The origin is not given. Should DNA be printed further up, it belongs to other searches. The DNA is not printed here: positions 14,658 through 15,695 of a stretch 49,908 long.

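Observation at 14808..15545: Phage-encoded minimal sigma-54 activator: AAA+ core only, GSFTGS loop, no sensor and no DNA-binding domain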

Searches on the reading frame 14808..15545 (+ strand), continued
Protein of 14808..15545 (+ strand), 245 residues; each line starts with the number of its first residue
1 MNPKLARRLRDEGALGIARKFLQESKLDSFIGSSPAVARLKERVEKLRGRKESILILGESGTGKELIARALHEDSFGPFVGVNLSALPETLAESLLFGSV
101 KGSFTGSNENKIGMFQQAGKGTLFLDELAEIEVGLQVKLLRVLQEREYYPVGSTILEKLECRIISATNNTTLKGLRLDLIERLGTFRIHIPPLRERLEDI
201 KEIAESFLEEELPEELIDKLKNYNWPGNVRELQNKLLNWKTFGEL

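Call 20: find_homologous_proteins(query=window:14808-15545:+, max_evalue=1e-10)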
Query window:14808-15545:+ (245 aa): 8000 proteins with E <= 1e-10 among 8000 candidates; the best 120 are listed.
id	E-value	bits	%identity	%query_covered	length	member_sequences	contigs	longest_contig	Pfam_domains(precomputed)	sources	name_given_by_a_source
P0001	3.6e-152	523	100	100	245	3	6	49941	PF00158.33,PF25601.2,PF14532.13,PF07728.21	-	-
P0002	2.8e-52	196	45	95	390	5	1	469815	PF00158.33,PF25601.2,PF14532.13,PF07728.21,PF00072.31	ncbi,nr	ncbi:MAG: sigma-54-dependent Fis family transcriptional regulator [Methanoregulaceae archaeon]|nr:si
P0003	4.7e-52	195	45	91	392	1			PF00158.33,PF25601.2,PF00004.36,PF14532.13,PF07728.21,PF00072.31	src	-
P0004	7.9e-52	194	44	95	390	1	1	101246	PF00158.33,PF25601.2,PF14532.13,PF07728.21,PF00072.31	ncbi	-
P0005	1.7e-51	193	44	95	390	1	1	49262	PF00158.33,PF25601.2,PF14532.13,PF07728.21,PF00072.31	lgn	-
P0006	2.0e-51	193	48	87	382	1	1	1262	PF00158.33,PF07724.21,PF25601.2,PF02954.26,PF14532.13,PF07728.21,PF00072.31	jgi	jgi:two-component system response regulator AtoC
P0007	2.0e-51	193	47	87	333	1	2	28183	PF00158.33,PF25601.2,PF02954.26,PF14532.13,PF07728.21,PF13191.13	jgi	jgi:DNA-binding NtrC family response regulator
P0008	2.7e-51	193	46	86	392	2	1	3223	PF00158.33,PF25601.2,PF14532.13,PF07728.21,PF00072.31,PF01078.28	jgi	-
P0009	3.6e-51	192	46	87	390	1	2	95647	PF00158.33,PF25601.2,PF14532.13,PF07728.21,PF00072.31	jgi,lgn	-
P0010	5.1e-51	192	48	87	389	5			PF00158.33,PF25601.2,PF00004.36,PF14532.13,PF07728.21,PF00072.31,PF13191.13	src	-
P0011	1.6e-50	190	49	91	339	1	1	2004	PF00158.33,PF25601.2,PF00004.36,PF14532.13,PF07728.21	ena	-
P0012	2.1e-50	190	45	95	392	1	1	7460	PF00158.33,PF25601.2,PF14532.13,PF07728.21,PF00072.31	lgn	-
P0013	2.4e-50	190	46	91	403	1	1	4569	PF00158.33,PF25601.2,PF02954.26,PF00004.36,PF14532.13,PF07728.21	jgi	jgi:two-component system response regulator PilR (NtrC family)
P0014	3.0e-50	189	46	87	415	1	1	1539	PF00158.33,PF07724.21,PF25601.2,PF02954.26,PF00004.36,PF14532.13,PF07728.21,PF00072.31,PF13191.13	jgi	-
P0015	4.3e-50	189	44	92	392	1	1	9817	PF00158.33,PF25601.2,PF14532.13,PF07728.21,PF00072.31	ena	-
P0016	4.4e-50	189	49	84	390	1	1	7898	PF00158.33,PF07724.21,PF25601.2,PF02954.26,PF00004.36,PF14532.13,PF07728.21,PF00072.31,PF13191.13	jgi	jgi:two-component system, NtrC family, response regulator AtoC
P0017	4.5e-50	189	44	91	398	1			PF00158.33,PF25601.2,PF14532.13,PF07728.21,PF00072.31,PF13191.13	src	-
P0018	4.8e-50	189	47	94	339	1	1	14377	PF00158.33,PF25601.2,PF00004.36,PF14532.13,PF07728.21,PF01078.28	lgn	-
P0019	5.9e-50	188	46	91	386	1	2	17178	PF00158.33,PF25601.2,PF02954.26,PF14532.13,PF07728.21,PF01078.28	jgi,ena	-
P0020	6.0e-50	188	49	84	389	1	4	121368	PF00158.33,PF25601.2,PF02954.26,PF14532.13,PF07728.21,PF01078.28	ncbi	-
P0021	6.2e-50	188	47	91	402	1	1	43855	PF00158.33,PF25601.2,PF02954.26,PF00004.36,PF14532.13,PF07728.21,PF01078.28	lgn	-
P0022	6.3e-50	188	46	92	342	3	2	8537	PF20030.6,PF00158.33,PF25601.2,PF02954.26,PF14532.13,PF07728.21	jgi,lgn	jgi:DNA-binding NtrC family response regulator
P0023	8.4e-50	188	45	91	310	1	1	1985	PF00158.33,PF25601.2,PF14532.13,PF07728.21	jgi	jgi:two-component system, NtrC family, response regulator AtoC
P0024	8.7e-50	188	47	86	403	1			PF00158.33,PF25601.2,PF00004.36,PF14532.13,PF07728.21,PF00072.31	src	-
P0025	9.6e-50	188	49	85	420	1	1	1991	PF00158.33,PF25601.2,PF02954.26,PF14532.13,PF07728.21,PF00072.31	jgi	jgi:two-component system response regulator PilR (NtrC family)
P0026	1.2e-49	187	50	84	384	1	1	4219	PF00158.33,PF25601.2,PF02954.26,PF14532.13,PF07728.21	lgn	-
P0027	1.2e-49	187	47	85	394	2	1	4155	PF00158.33,PF25601.2,PF14532.13,PF07728.21,PF00072.31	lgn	-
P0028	1.3e-49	187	49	85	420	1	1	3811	PF00158.33,PF25601.2,PF02954.26,PF14532.13,PF07728.21,PF00072.31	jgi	jgi:two-component system response regulator PilR (NtrC family)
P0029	1.4e-49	187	45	93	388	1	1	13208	PF00158.33,PF25601.2,PF14532.13,PF07728.21,PF00072.31,PF13191.13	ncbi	-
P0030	1.5e-49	187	48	83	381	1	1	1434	PF00158.33,PF25601.2,PF02954.26,PF00004.36,PF14532.13,PF07728.21,PF00072.31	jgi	jgi:two-component system response regulator PilR (NtrC family)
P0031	1.5e-49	187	48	87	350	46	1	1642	PF00158.33,PF25601.2,PF02954.26,PF00004.36,PF14532.13,PF07728.21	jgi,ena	-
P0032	1.7e-49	187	48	84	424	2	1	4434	PF00158.33,PF25601.2,PF02954.26,PF14532.13,PF07728.21,PF00072.31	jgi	jgi:DNA-binding NtrC family response regulator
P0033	1.7e-49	187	48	85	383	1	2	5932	PF00158.33,PF25601.2,PF02954.26,PF14532.13,PF07728.21,PF01078.28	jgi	jgi:two-component system response regulator PilR (NtrC family)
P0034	1.8e-49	187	49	84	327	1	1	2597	PF00158.33,PF25601.2,PF02954.26,PF00004.36,PF14532.13,PF07728.21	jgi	-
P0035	1.8e-49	187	48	86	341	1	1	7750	PF00158.33,PF25601.2,PF14532.13,PF07728.21,PF01078.28,PF13191.13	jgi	jgi:transcriptional regulator with PAS, ATPase and Fis domain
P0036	1.8e-49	187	46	89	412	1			PF00158.33,PF25601.2,PF00004.36,PF14532.13,PF07728.21,PF00072.31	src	-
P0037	1.9e-49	187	48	86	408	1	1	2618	PF00158.33,PF25601.2,PF14532.13,PF07728.21,PF00072.31,PF01078.28,PF13191.13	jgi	jgi:DNA-binding NtrC family response regulator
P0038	2.1e-49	186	46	86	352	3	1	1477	PF00158.33,PF25601.2,PF02954.26,PF00004.36,PF14532.13,PF07728.21,PF13191.13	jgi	-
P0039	2.2e-49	186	46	89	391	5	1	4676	PF00158.33,PF25601.2,PF14532.13,PF07728.21,PF00072.31,PF13191.13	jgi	jgi:two-component system response regulator AtoC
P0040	2.3e-49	186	47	84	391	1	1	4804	PF00158.33,PF25601.2,PF14532.13,PF07728.21,PF00072.31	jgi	jgi:two-component system response regulator AtoC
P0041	2.8e-49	186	45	87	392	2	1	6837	PF00158.33,PF25601.2,PF14532.13,PF07728.21,PF00072.31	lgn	-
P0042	2.8e-49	186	47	84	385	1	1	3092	PF00158.33,PF25601.2,PF02954.26,PF14532.13,PF07728.21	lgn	-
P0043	3.8e-49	186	45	94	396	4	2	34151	PF00158.33,PF25601.2,PF14532.13,PF07728.21,PF00072.31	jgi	jgi:DNA-binding NtrC family response regulator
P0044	4.4e-49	185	48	86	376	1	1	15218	PF00158.33,PF25601.2,PF02954.26,PF00004.36,PF14532.13,PF07728.21,PF13556.13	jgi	jgi:formate hydrogenlyase transcriptional activator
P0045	4.9e-49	185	47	87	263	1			PF00158.33,PF25601.2,PF14532.13,PF07728.21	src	-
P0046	4.9e-49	185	48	85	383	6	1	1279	PF00158.33,PF25601.2,PF02954.26,PF14532.13,PF07728.21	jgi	jgi:two-component system response regulator PilR (NtrC family)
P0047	5.0e-49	185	46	89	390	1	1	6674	PF00158.33,PF25601.2,PF14532.13,PF07728.21,PF00072.31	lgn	-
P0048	5.1e-49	185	47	87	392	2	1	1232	PF00158.33,PF25601.2,PF14532.13,PF07728.21,PF00072.31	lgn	-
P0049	5.1e-49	185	47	86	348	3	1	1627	PF00158.33,PF25601.2,PF00004.36,PF14532.13,PF07728.21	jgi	jgi:two-component system response regulator PilR (NtrC family)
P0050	7.3e-49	185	45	86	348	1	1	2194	PF00158.33,PF25601.2,PF02954.26,PF14532.13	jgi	jgi:transcriptional regulator with GAF, ATPase, and Fis domain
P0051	7.5e-49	185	48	86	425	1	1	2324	PF00158.33,PF25601.2,PF14532.13,PF07728.21,PF00072.31,PF01078.28,PF13191.13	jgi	jgi:DNA-binding NtrC family response regulator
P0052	7.6e-49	185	46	89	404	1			PF00158.33,PF25601.2,PF14532.13,PF07728.21,PF00072.31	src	-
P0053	7.7e-49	185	47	89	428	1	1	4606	PF00158.33,PF25601.2,PF14532.13,PF07728.21,PF00072.31,PF01078.28,PF13191.13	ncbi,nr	ncbi:MAG TPA: sigma-54 dependent transcriptional regulator, partial [Methylomirabilota bacterium]|nr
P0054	8.0e-49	185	50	84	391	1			PF00158.33,PF25601.2,PF02954.26,PF14532.13,PF07728.21,PF00072.31,PF01078.28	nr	nr:sigma-54-dependent Fis family transcriptional regulator [Nitrospirota bacterium]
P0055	8.0e-49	184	48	87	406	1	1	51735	PF00158.33,PF25601.2,PF14532.13,PF07728.21,PF00072.31,PF01078.28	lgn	-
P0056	8.6e-49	184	47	84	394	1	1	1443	PF00158.33,PF25601.2,PF14532.13,PF07728.21,PF00072.31,PF01078.28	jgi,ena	jgi:DNA-binding NtrC family response regulator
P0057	8.7e-49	184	48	82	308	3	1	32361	PF00158.33,PF25601.2,PF02954.26,PF00004.36,PF14532.13,PF07728.21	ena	-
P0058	9.7e-49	184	48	84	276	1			PF20030.6,PF00158.33,PF25601.2,PF00004.36,PF14532.13,PF07728.21,PF01078.28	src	-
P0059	9.7e-49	184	45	85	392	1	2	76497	PF00158.33,PF25601.2,PF14532.13,PF07728.21,PF00072.31,PF01078.28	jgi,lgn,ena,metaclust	metaclust:\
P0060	1.4e-48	184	48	85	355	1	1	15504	PF00158.33,PF07724.21,PF25601.2,PF02954.26,PF14532.13,PF07728.21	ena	-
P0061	1.4e-48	184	47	86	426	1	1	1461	PF13185.13,PF00158.33,PF25601.2,PF01590.33,PF02954.26,PF14532.13,PF07728.21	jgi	-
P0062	1.4e-48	184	46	89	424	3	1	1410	PF00158.33,PF25601.2,PF02954.26,PF14532.13,PF07728.21,PF00072.31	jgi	jgi:DNA-binding NtrC family response regulator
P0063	1.5e-48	184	47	89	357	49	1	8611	PF00158.33,PF07724.21,PF25601.2,PF02954.26,PF00004.36,PF14532.13,PF07728.21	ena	-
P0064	1.5e-48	184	48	86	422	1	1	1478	PF00158.33,PF25601.2,PF02954.26,PF14532.13,PF07728.21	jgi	jgi:formate hydrogenlyase transcriptional activator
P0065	1.5e-48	184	45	85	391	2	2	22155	PF00158.33,PF25601.2,PF14532.13,PF07728.21,PF00072.31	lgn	-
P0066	1.6e-48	183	46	89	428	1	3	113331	PF00158.33,PF25601.2,PF14532.13,PF07728.21,PF00072.31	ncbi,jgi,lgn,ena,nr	ncbi:MAG TPA: hypothetical protein DET40_20090 [Lentisphaeria bacterium]|nr:MAG: hypothetical protei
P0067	1.7e-48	183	46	91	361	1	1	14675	PF00158.33,PF07724.21,PF25601.2,PF02954.26,PF00004.36,PF14532.13,PF07728.21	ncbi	-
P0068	1.9e-48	183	49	86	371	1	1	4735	PF00158.33,PF25601.2,PF14532.13,PF07728.21,PF00072.31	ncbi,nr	ncbi:MAG: sigma-54 dependent transcriptional regulator, partial [Firmicutes bacterium]|nr:sigma-54 d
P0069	2.0e-48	183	46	88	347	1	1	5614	PF00158.33,PF25601.2,PF18024.8,PF00004.36,PF14532.13,PF07728.21,PF01078.28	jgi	-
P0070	2.0e-48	183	45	92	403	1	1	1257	PF00158.33,PF25601.2,PF02954.26,PF14532.13,PF07728.21,PF01078.28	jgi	jgi:Nif-specific regulatory protein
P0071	2.2e-48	183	45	89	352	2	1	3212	PF00158.33,PF25601.2,PF02954.26,PF14532.13,PF07728.21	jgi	jgi:two-component system response regulator PilR (NtrC family)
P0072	2.4e-48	183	46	85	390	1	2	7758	PF00158.33,PF25601.2,PF14532.13,PF07728.21,PF00072.31,PF01078.28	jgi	jgi:two-component system, NtrC family, response regulator AtoC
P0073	2.4e-48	183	46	84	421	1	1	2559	PF00158.33,PF25601.2,PF02954.26,PF00004.36,PF14532.13,PF00072.31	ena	-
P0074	2.5e-48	183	46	87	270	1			PF20030.6,PF00158.33,PF07724.21,PF25601.2,PF00004.36,PF14532.13,PF07728.21,PF01078.28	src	-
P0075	2.6e-48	183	46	87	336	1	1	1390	PF00158.33,PF25601.2,PF00004.36,PF14532.13,PF07728.21,PF01078.28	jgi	jgi:transcriptional regulator with GAF, ATPase, and Fis domain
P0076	2.7e-48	183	46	87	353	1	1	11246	PF00158.33,PF25601.2,PF02954.26,PF00493.30,PF00004.36,PF14532.13,PF07728.21,PF01078.28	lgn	-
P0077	2.8e-48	183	45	86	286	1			PF20030.6,PF00158.33,PF07724.21,PF25601.2,PF00004.36,PF14532.13,PF07728.21,PF01078.28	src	-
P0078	2.8e-48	183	46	85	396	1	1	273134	PF00158.33,PF25601.2,PF14532.13,PF07728.21,PF00072.31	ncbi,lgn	-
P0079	2.9e-48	183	46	84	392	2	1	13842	PF00158.33,PF25601.2,PF14532.13,PF07728.21,PF00072.31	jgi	-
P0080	2.9e-48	183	45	89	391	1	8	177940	PF00158.33,PF25601.2,PF14532.13,PF07728.21,PF00072.31,PF13191.13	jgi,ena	jgi:two-component system response regulator AtoC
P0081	3.1e-48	183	48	85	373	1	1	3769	PF00158.33,PF25601.2,PF02954.26,PF00004.36,PF14532.13,PF07728.21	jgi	jgi:DNA-binding NtrC family response regulator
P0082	3.1e-48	183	47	87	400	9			PF00158.33,PF25601.2,PF02954.26,PF14532.13,PF07728.21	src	-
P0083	3.2e-48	183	46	94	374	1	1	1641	PF00158.33,PF07724.21,PF25601.2,PF00004.36,PF14532.13,PF07728.21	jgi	jgi:transcriptional regulator with GAF, ATPase, and Fis domain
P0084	3.2e-48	183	45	89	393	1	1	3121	PF00158.33,PF25601.2,PF14532.13,PF00072.31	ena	-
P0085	3.5e-48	182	46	89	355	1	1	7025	PF00158.33,PF07724.21,PF25601.2,PF02954.26,PF00004.36,PF14532.13,PF07728.21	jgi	jgi:transcriptional regulator with PAS, ATPase and Fis domain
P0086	3.5e-48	182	46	83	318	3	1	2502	PF00158.33,PF25601.2,PF02954.26,PF00004.36,PF14532.13,PF07728.21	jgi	jgi:two-component system response regulator PilR (NtrC family)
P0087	3.6e-48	182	52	79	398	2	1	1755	PF00158.33,PF25601.2,PF02954.26,PF14532.13,PF07728.21,PF00072.31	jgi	jgi:two-component system response regulator AtoC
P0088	3.6e-48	182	47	89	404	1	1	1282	PF00158.33,PF25601.2,PF02954.26,PF00004.36,PF14532.13,PF07728.21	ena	-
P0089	4.1e-48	182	48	84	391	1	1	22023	PF00158.33,PF25601.2,PF14532.13,PF00072.31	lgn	-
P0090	4.3e-48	182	47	85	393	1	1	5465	PF00158.33,PF25601.2,PF14532.13,PF07728.21,PF00072.31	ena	-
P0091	4.7e-48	182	47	84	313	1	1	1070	PF00158.33,PF25601.2,PF02954.26,PF14532.13,PF07728.21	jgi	jgi:two-component system response regulator PilR (NtrC family)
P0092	4.7e-48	182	47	88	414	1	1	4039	PF00158.33,PF25601.2,PF02954.26,PF14532.13,PF07728.21,PF00072.31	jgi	-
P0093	5.2e-48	182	48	87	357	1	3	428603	PF00158.33,PF07724.21,PF25601.2,PF02954.26,PF00004.36,PF14532.13,PF07728.21,PF01078.28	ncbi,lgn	-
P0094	5.6e-48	182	47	86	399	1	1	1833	PF00158.33,PF25601.2,PF14532.13,PF07728.21,PF00072.31,PF01078.28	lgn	-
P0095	5.7e-48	182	47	86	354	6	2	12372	PF00158.33,PF07724.21,PF25601.2,PF02954.26,PF00004.36,PF14532.13,PF07728.21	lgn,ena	-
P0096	5.9e-48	182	48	86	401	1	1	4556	PF00158.33,PF25601.2,PF02954.26,PF00004.36,PF14532.13,PF07728.21,PF13191.13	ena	-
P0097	6.0e-48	182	47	88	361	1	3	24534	PF00158.33,PF07724.21,PF25601.2,PF02954.26,PF00004.36,PF14532.13,PF07728.21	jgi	jgi:transcriptional regulator with GAF, ATPase, and Fis domain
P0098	6.2e-48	182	45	85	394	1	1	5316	PF00158.33,PF25601.2,PF14532.13,PF07728.21,PF00072.31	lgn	-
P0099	6.2e-48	182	45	86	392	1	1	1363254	PF00158.33,PF25601.2,PF14532.13,PF07728.21,PF00072.31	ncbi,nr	ncbi:MAG: sigma-54-dependent Fis family transcriptional regulator [Armatimonadetes bacterium]|nr:sig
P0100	6.3e-48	182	46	89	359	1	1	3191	PF00158.33,PF25601.2,PF02954.26,PF00004.36,PF14532.13,PF07728.21,PF01078.28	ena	-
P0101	6.3e-48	182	46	89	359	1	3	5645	PF00158.33,PF25601.2,PF02954.26,PF00004.36,PF14532.13,PF07728.21,PF01078.28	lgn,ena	-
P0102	6.4e-48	182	45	89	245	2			PF00158.33,PF25601.2,PF14532.13,PF07728.21,PF01078.28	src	-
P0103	6.8e-48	181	48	79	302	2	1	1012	PF00158.33,PF25601.2,PF02954.26,PF00004.36,PF14532.13,PF07728.21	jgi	jgi:two-component system response regulator AtoC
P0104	6.8e-48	181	46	84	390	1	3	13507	PF00158.33,PF25601.2,PF14532.13,PF07728.21,PF00072.31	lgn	-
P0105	6.9e-48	181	46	86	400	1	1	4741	PF00158.33,PF25601.2,PF14532.13,PF07728.21,PF00072.31,PF01078.28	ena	-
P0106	6.9e-48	181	46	86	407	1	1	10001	PF00158.33,PF25601.2,PF00004.36,PF14532.13,PF07728.21,PF00072.31,PF01078.28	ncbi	ncbi:MAG: sigma-54-dependent transcriptional regulator [Armatimonadota bacterium]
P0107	6.9e-48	181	45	96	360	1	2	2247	PF00158.33,PF25601.2,PF02954.26,PF14532.13,PF07728.21,PF01078.28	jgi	jgi:transcriptional regulator with GAF, ATPase, and Fis domain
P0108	6.9e-48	181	47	88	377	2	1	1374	PF00158.33,PF25601.2,PF02954.26,PF00004.36,PF14532.13,PF07728.21,PF01078.28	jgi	jgi:transcriptional regulator with GAF, ATPase, and Fis domain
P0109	7.2e-48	181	47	94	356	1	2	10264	PF00158.33,PF25601.2,PF14532.13,PF07728.21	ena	-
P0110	7.2e-48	181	44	91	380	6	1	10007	PF00158.33,PF25601.2,PF02954.26,PF14532.13,PF07728.21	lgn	-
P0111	7.3e-48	181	46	85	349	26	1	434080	PF00158.33,PF07724.21,PF25601.2,PF02954.26,PF00004.36,PF14532.13,PF07728.21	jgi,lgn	jgi:DNA-binding NtrC family response regulator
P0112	7.3e-48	181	46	89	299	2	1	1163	PF00158.33,PF25601.2,PF14532.13,PF07728.21,PF13191.13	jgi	jgi:DNA-binding NtrC family response regulator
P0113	7.7e-48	181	45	85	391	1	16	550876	PF00158.33,PF25601.2,PF14532.13,PF07728.21,PF00072.31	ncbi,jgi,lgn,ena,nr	ncbi:MAG TPA: sigma-54 dependent transcriptional regulator [Fimbriimonadaceae bacterium]|nr:sigma-54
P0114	8.1e-48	181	45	89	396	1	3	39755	PF00158.33,PF25601.2,PF14532.13,PF07728.21,PF00072.31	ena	-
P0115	8.5e-48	181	47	90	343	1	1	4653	PF00158.33,PF25601.2,PF02954.26,PF18024.8,PF14532.13,PF07728.21,PF01078.28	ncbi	-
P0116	8.7e-48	181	46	84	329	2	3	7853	PF00158.33,PF25601.2,PF02954.26,PF14532.13,PF07728.21,PF13556.13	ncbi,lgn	-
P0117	8.7e-48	181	46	85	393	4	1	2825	PF00158.33,PF25601.2,PF14532.13,PF07728.21,PF00072.31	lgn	-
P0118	8.7e-48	181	48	87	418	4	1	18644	PF00158.33,PF25601.2,PF02954.26,PF14532.13,PF07728.21,PF00072.31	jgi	-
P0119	8.8e-48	181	47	85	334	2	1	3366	PF00158.33,PF25601.2,PF02954.26,PF14532.13,PF07728.21,PF01078.28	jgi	-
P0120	8.8e-48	181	47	84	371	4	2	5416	PF00158.33,PF25601.2,PF02954.26,PF14532.13,PF00072.31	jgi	-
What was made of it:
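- Closest known: CtcC. Same: The nearest cellular homologues of the phage protein are likewise receiver-plus-AAA+ proteins of ~390 aa without an HTH (call 20).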

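Call 21: find_related_loci(query=window:14808-15545:+, collection=viral_contigs, flank=10000)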
Query window:14808-15545:+ (245 aa) in viral_contigs; peptide patterns used: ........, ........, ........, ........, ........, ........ (x = any residue, [..] = any of these).
14 stretches matched a pattern, but none encodes a relative of the query by tblastn (E <= 1e-3).

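Call 22: find_encoding_contigs(protein=P0001, flank=10000, max_places=10)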
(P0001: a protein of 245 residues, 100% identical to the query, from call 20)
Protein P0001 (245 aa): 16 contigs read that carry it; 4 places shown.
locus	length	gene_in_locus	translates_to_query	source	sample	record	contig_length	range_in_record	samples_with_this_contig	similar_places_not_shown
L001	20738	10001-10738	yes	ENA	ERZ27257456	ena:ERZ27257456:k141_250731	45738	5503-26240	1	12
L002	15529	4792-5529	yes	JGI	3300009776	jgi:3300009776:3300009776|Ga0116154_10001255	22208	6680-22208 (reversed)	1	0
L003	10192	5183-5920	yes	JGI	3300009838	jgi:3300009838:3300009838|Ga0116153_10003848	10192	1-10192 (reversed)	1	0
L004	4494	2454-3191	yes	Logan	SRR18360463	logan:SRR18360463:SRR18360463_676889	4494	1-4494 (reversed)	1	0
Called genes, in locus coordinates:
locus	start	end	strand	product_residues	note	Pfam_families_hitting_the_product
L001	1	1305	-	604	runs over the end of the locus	-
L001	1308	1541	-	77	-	-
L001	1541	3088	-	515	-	-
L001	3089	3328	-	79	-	PF24729:Acb2_Tad1_hairpin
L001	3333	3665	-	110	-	-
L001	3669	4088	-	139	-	-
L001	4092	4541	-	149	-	-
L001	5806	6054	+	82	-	-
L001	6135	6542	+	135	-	-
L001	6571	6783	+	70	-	-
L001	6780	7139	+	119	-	-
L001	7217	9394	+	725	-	PF00271:Helicase_C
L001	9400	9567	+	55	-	-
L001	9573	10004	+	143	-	-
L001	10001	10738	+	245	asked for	PF00158:Sigma54_activat, PF14532:Sigma54_activ_2, PF07728:AAA_5 (weak), PF25601:AAA_lid_14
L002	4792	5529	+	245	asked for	PF00158:Sigma54_activat, PF14532:Sigma54_activ_2, PF07728:AAA_5 (weak), PF25601:AAA_lid_14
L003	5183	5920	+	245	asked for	PF00158:Sigma54_activat, PF14532:Sigma54_activ_2, PF07728:AAA_5 (weak), PF25601:AAA_lid_14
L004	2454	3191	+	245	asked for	PF00158:Sigma54_activat, PF14532:Sigma54_activ_2, PF07728:AAA_5 (weak), PF25601:AAA_lid_14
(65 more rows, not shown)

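Call 23: list_cluster_members(proteins=[P0001])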
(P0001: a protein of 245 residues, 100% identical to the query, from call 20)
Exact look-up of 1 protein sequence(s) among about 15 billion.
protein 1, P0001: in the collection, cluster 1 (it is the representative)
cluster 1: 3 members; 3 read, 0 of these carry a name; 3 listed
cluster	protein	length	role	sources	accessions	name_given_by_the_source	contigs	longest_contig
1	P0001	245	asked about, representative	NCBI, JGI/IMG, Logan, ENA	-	-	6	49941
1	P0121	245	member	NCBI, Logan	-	-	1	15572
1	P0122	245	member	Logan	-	-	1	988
